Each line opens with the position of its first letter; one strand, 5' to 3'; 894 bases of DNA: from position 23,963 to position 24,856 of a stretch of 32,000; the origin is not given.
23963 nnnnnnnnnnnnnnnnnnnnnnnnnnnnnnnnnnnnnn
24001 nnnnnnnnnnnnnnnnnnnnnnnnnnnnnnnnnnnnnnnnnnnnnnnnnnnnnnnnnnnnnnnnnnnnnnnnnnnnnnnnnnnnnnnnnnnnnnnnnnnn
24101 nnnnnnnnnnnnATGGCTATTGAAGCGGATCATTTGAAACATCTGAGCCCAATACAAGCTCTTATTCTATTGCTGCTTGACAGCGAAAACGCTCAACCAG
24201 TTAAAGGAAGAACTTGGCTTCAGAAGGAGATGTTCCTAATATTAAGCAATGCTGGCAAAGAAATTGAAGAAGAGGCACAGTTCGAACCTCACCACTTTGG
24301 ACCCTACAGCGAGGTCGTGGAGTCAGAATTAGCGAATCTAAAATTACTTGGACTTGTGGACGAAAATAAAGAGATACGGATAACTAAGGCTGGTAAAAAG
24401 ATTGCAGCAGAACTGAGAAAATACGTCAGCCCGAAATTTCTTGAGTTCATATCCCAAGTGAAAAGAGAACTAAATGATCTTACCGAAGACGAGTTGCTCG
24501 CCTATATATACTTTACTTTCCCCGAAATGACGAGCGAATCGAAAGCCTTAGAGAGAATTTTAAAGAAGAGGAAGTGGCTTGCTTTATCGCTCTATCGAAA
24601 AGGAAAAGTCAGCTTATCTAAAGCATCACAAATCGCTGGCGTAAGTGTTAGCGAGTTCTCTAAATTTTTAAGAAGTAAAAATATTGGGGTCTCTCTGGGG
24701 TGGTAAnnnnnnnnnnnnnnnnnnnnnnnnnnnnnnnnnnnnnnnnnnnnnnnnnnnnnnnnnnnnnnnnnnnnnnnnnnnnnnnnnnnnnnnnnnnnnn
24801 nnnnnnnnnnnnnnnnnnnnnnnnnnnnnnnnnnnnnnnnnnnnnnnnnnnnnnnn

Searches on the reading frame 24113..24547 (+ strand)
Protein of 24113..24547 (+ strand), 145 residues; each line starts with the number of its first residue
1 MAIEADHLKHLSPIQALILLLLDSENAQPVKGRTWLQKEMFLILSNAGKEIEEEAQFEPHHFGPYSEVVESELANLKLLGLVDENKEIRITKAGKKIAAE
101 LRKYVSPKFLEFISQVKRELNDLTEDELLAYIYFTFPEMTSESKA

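Call 106: find_homologous_proteins(query=A5, max_evalue=0.001)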
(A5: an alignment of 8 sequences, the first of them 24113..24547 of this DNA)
Query A5 (8 sequences) (145 aa, profile of the alignment): 309 proteins with E <= 0.001 among 1794 candidates; the best 120 are listed.
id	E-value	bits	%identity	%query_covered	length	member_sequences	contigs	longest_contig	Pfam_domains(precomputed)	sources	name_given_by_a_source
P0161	9.7e-54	199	100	100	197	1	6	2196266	PF24001.2,PF03683.20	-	-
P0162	4.8e-53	197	30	96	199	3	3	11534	-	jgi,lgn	jgi:hypothetical protein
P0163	1.3e-51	192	60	93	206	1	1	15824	PF24001.2,PF03683.20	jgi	-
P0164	1.4e-51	192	59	95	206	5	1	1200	PF24001.2,PF03683.20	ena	-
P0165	5.1e-50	187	59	95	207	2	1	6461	PF03683.20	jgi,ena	-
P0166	6.0e-50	187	38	92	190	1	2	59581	PF03683.20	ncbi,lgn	-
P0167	6.3e-50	187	58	95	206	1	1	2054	PF24001.2,PF03683.20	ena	-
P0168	6.4e-50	187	58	95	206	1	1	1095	PF24001.2,PF03683.20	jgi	-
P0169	6.7e-50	187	56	97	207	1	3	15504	PF24001.2,PF03683.20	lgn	-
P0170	6.9e-50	187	72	100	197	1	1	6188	PF24001.2,PF03683.20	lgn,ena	-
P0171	7.0e-50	187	60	95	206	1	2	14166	PF24001.2,PF03683.20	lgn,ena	-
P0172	1.1e-49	186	59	95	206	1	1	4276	PF24001.2,PF03683.20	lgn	-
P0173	1.8e-49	185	52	94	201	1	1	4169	PF24001.2,PF03683.20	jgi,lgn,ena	-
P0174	1.8e-49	185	55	95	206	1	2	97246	PF24001.2,PF03683.20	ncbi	-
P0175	2.0e-49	185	58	95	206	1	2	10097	PF24001.2,PF03683.20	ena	-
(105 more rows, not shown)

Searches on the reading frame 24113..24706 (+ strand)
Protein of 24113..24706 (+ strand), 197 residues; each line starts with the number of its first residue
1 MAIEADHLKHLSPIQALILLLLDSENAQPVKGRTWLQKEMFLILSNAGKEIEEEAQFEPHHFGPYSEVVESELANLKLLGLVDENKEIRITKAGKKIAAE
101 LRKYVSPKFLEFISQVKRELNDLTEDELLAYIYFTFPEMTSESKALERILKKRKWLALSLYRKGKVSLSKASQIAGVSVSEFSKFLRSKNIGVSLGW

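Call 4: search_protein_families(library=pfam, proteins=[window:24113-24706:+], max_evalue=0.01)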
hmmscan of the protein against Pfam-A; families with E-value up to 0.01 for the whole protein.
window:24113-24706:+ (197 aa): 2 families
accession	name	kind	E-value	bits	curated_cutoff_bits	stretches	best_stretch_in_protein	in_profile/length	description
PF03683.19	UPF0175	-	4.6e-10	39.5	27.9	1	153-192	21-60/75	Uncharacterised protein family (UPF0175)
PF14337.13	Abi_alpha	-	0.00041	20.8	29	1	6-120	74-176/196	Abortive infection alpha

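Call 5: search_protein_families(library=padloc, proteins=[window:24113-24706:+], max_evalue=0.01)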
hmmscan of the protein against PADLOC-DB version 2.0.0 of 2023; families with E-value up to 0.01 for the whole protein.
window:24113-24706:+ (197 aa): 5 families
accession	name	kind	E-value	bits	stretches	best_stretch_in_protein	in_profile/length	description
PDLC04505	PDC-M19A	-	6.7e-14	50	1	17-159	7-140/294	-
PDLC02990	DarG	-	4.4e-07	27.7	1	9-149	159-303/329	-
PDLC05075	PDC-S70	-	1.6e-06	26.5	1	156-191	28-63/83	-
PDLC03184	Specificity_I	-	0.0011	15.8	1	34-146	431-548/554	Type I specificity subunit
PDLC03875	LmuC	-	0.0022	15.9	1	68-133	69-139/149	-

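Call 6: search_protein_families(library=ncbifam, proteins=[window:24113-24706:+], max_evalue=0.1)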
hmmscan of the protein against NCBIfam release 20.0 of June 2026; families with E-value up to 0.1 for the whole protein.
window:24113-24706:+ (197 aa): 2 families
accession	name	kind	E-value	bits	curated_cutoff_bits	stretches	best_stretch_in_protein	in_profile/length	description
NF048014.1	antitoxin_DarG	equivalog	0.00013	21.4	250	1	9-155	164-318/338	type II toxin-antitoxin system antitoxin DNA ADP-ribosyl glycohydrolase DarG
NF047493.1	LB_053_fam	equivalog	0.0083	15.3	200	1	112-155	210-253/273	LB_053 family protein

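Call 87: search_protein_families(library=pfam, proteins=[window:24113-24706:+], max_evalue=1)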
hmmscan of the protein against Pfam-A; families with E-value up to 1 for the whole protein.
window:24113-24706:+ (197 aa): 4 families
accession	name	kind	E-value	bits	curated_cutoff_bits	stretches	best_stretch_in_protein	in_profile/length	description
PF03683.19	UPF0175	-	4.6e-10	39.5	27.9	1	153-192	21-60/75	Uncharacterised protein family (UPF0175)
PF14337.13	Abi_alpha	-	0.00041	20.8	29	1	6-120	74-176/196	Abortive infection alpha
PF05225.22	HTH_psq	-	0.027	14.6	20.4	1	157-187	8-38/45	helix-turn-helix, Psq domain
PF13274.11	SocA_Panacea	-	0.05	15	25.7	1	49-131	18-105/113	Antitoxin SocA-like, Panacea domain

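Call 88: search_solved_structures(query=window:24113-24706:+, max_evalue=10)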
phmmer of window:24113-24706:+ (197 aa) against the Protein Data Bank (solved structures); distinct sequences matched with E-value up to 10: 3.
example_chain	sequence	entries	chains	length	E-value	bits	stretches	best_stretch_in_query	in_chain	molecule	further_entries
7qep_C9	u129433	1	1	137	0.027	17.9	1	60-103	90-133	40S ribosomal protein S19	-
2zsg_A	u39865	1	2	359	0.53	13.7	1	69-151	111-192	Aminopeptidase P, putative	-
4wnk_A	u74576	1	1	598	1.1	12.7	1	89-129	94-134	G protein-coupled receptor kinase 5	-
